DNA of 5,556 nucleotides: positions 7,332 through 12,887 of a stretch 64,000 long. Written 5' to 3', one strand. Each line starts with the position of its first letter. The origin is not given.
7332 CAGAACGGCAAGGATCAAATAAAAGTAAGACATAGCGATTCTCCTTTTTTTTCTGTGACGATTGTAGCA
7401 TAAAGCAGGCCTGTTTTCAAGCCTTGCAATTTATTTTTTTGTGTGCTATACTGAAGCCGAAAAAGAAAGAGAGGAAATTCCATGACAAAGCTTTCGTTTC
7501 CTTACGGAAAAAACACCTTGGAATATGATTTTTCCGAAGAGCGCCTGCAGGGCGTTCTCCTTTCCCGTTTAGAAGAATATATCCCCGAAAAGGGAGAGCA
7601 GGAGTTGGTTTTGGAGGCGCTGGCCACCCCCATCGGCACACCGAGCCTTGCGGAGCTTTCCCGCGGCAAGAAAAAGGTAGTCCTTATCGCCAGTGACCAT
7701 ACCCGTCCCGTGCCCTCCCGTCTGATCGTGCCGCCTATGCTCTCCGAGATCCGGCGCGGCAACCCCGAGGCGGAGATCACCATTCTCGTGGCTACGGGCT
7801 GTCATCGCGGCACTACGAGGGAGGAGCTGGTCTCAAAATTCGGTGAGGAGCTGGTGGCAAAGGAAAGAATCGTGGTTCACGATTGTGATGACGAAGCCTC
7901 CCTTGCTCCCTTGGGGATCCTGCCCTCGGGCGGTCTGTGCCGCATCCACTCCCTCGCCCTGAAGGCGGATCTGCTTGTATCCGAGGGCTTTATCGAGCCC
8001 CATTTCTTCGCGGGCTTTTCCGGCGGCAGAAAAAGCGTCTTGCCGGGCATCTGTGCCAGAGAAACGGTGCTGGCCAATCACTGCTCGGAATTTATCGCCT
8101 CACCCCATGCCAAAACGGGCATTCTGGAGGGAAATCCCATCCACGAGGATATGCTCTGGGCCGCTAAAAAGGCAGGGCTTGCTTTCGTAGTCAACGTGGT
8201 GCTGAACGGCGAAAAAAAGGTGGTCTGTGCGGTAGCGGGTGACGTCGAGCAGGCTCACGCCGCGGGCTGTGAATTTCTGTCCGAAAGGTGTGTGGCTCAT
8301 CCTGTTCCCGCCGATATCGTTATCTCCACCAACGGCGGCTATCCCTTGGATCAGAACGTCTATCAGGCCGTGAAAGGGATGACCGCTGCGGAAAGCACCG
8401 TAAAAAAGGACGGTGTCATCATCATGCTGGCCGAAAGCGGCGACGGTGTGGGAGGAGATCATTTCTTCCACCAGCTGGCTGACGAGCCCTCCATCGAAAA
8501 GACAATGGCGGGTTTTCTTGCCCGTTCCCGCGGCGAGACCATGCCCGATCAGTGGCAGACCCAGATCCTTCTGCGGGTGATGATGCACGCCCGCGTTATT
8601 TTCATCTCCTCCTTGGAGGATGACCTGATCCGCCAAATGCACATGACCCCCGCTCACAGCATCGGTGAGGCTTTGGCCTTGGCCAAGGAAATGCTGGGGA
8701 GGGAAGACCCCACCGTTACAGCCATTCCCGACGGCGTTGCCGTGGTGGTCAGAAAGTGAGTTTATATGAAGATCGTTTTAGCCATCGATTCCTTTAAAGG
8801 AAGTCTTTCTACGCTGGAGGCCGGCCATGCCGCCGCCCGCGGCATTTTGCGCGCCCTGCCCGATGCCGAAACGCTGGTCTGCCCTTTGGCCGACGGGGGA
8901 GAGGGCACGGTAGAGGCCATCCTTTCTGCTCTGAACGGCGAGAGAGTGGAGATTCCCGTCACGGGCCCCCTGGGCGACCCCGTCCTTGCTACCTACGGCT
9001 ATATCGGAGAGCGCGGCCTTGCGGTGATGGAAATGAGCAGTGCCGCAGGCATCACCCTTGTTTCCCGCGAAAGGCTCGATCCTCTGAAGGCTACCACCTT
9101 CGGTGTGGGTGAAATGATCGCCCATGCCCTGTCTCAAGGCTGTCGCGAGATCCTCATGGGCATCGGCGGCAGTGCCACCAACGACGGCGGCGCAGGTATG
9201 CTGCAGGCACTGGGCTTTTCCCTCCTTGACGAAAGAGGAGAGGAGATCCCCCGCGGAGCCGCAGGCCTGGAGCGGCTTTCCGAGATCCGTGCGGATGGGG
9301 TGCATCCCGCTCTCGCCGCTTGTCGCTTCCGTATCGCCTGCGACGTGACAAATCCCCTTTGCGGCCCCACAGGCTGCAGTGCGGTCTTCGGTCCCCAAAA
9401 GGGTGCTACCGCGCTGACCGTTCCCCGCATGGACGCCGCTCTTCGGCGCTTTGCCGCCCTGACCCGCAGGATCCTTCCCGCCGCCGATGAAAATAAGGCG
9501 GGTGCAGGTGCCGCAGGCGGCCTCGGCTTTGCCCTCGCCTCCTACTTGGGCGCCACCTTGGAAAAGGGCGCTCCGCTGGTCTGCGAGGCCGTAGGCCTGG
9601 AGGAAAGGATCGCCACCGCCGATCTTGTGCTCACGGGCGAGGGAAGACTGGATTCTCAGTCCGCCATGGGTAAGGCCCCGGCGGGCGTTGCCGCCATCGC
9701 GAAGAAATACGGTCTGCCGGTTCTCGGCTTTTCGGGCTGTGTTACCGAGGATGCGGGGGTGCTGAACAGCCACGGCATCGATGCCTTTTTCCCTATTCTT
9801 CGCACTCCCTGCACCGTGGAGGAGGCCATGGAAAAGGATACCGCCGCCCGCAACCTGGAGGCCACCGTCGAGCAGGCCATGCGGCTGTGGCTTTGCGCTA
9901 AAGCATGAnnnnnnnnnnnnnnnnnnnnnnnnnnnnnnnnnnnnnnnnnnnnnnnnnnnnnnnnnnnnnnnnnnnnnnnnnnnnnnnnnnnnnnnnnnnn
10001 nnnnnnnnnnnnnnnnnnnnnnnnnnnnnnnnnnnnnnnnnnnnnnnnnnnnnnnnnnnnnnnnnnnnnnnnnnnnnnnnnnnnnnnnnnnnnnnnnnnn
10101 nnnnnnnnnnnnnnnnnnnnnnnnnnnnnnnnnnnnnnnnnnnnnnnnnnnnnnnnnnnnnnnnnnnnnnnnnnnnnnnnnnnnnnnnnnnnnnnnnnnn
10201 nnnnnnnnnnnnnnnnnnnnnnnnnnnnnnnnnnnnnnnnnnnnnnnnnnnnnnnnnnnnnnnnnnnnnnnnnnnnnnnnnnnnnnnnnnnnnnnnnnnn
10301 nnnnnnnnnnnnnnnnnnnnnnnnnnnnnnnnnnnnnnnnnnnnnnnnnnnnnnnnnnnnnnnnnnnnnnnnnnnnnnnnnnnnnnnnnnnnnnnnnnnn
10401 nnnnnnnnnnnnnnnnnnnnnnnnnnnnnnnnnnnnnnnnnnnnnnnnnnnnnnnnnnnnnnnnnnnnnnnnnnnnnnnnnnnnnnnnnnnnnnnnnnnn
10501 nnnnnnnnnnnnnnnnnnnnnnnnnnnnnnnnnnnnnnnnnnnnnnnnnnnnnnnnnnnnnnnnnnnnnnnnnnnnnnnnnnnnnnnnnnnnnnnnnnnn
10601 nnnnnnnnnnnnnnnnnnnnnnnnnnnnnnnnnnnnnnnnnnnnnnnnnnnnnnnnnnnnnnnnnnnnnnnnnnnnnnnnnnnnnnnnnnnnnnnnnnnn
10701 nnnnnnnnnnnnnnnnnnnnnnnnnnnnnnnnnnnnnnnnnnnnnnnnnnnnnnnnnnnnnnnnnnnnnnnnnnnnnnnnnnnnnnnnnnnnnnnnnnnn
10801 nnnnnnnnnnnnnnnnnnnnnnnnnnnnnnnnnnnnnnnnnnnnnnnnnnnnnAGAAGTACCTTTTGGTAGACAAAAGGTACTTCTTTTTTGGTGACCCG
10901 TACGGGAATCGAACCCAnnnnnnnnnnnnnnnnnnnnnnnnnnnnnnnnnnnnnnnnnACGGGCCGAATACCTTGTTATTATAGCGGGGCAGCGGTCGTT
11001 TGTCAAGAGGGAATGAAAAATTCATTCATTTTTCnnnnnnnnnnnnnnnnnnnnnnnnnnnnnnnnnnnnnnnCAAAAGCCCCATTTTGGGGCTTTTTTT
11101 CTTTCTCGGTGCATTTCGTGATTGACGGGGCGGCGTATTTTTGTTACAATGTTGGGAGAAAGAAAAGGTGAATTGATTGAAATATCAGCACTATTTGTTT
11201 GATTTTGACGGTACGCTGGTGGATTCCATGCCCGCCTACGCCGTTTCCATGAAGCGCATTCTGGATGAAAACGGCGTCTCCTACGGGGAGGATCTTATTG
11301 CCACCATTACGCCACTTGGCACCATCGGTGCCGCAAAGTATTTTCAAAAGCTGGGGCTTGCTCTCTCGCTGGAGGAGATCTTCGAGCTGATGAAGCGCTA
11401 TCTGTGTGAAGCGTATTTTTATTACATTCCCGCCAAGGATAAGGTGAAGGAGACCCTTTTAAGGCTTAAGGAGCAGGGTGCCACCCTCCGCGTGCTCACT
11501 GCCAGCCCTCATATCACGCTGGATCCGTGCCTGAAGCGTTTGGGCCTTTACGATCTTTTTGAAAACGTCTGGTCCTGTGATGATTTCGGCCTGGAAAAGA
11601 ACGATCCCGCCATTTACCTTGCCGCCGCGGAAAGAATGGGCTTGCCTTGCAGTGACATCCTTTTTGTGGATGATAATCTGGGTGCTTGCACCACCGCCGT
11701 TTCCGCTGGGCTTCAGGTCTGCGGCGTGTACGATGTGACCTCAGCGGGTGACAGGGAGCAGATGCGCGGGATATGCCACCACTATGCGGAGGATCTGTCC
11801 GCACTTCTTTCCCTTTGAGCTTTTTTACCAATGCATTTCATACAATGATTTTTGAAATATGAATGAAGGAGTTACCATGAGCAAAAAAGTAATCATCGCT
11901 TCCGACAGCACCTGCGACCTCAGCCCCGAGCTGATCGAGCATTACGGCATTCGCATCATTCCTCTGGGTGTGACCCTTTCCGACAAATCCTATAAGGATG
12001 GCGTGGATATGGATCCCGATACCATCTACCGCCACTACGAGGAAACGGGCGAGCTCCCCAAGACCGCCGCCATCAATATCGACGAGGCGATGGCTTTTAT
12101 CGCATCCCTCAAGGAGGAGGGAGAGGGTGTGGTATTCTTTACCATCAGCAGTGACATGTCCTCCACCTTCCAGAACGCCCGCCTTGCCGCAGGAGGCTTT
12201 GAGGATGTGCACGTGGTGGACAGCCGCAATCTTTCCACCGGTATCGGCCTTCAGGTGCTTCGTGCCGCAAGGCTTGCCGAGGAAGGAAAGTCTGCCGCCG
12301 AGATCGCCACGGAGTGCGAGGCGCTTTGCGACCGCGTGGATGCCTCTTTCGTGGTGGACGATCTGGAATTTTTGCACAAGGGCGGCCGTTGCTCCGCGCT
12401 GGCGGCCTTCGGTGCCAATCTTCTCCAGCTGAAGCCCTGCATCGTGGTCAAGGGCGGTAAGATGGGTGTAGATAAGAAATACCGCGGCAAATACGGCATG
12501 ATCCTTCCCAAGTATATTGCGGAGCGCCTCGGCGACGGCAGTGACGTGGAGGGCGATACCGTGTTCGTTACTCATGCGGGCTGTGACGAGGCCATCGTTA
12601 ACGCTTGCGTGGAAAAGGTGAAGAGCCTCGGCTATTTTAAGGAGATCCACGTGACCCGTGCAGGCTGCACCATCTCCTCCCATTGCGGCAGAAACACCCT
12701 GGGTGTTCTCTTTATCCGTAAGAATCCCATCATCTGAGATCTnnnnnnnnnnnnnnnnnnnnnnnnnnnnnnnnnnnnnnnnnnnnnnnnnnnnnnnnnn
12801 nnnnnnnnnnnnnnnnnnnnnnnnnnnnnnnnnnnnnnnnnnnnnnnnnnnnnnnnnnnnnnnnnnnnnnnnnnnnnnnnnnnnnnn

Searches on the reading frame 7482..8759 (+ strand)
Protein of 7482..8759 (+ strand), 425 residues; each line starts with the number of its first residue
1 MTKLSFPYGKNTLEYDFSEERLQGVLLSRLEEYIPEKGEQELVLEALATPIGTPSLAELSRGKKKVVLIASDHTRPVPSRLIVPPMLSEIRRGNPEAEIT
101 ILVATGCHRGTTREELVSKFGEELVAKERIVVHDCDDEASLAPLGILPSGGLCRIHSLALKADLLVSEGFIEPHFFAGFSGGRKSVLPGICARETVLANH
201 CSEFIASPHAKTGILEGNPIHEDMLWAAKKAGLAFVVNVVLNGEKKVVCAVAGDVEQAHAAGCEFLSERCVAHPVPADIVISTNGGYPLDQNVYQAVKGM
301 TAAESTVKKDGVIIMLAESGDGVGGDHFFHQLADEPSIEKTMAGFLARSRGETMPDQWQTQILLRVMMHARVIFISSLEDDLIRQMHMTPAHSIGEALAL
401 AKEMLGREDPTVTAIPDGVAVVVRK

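Call 26: search_protein_families(library=pfam, proteins=[window:7482-8759:+], max_evalue=0.00001)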
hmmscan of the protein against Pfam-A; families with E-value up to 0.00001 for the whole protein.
window:7482-8759:+ (425 aa): 2 families
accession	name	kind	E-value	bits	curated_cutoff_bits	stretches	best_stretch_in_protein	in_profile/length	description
PF09861.14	Lar_N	-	2.8e-65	219.8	23.3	1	8-213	1-204/204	Lactate racemase N-terminal domain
PF21113.2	LarA_C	-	1e-60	204.5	25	1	274-423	3-152/152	Lactate racemase C-terminal domain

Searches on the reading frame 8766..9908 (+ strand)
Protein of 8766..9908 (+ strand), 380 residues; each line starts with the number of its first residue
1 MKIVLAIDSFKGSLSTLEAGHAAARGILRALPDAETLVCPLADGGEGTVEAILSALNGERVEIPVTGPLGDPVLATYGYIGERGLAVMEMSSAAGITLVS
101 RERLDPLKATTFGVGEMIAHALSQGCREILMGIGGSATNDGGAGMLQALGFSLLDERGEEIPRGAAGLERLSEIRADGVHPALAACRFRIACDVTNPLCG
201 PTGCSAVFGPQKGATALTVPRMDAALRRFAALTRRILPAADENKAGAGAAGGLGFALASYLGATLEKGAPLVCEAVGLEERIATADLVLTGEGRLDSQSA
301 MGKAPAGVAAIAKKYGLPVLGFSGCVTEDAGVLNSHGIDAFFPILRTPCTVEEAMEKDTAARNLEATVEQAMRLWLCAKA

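Call 26: search_protein_families(library=pfam, proteins=[window:8766-9908:+], max_evalue=0.00001)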
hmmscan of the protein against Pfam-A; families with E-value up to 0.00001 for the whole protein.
window:8766-9908:+ (380 aa): 1 family
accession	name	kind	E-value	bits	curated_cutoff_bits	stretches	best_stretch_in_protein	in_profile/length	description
PF02595.20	Gly_kinase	-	9.7e-144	479.3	23.3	1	3-375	1-371/372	Glycerate kinase family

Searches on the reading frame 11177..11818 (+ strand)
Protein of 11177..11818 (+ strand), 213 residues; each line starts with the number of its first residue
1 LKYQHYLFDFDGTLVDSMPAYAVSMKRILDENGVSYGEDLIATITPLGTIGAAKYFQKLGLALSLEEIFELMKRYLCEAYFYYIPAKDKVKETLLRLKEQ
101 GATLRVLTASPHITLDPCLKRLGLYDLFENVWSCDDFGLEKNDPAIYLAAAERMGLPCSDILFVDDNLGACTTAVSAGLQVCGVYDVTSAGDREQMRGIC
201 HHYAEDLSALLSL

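Call 26: search_protein_families(library=pfam, proteins=[window:11177-11818:+], max_evalue=0.00001)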
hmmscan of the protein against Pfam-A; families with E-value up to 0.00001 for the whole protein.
window:11177-11818:+ (213 aa): 3 families
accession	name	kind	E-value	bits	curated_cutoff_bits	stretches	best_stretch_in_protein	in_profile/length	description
PF00702.32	Hydrolase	-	4.7e-25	89.6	26.4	1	5-174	3-187/191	haloacid dehalogenase-like hydrolase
PF13419.12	HAD_2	-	5.2e-23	82.5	23.8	1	7-184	2-178/178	Haloacid dehalogenase-like hydrolase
PF12710.13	HAD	-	1.6e-08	35.7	27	1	7-130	2-130/189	haloacid dehalogenase-like hydrolase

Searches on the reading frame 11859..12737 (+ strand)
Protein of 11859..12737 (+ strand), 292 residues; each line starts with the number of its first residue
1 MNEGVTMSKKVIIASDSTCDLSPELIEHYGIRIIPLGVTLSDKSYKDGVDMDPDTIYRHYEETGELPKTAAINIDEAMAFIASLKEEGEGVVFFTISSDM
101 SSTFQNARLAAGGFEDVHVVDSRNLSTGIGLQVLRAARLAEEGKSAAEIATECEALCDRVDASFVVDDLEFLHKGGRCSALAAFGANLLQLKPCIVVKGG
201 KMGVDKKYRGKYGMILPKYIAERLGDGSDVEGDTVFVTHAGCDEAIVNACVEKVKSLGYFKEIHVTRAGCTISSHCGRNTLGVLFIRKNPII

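Call 79: search_protein_families(library=pfam, proteins=[window:11859-12737:+], max_evalue=0.00001)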
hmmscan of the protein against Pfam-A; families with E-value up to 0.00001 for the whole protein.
window:11859-12737:+ (292 aa): 1 family
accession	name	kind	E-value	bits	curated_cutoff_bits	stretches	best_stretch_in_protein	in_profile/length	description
PF02645.21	DegV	-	4.4e-71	239.9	27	1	11-287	2-279/280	Uncharacterised protein, DegV family COG1307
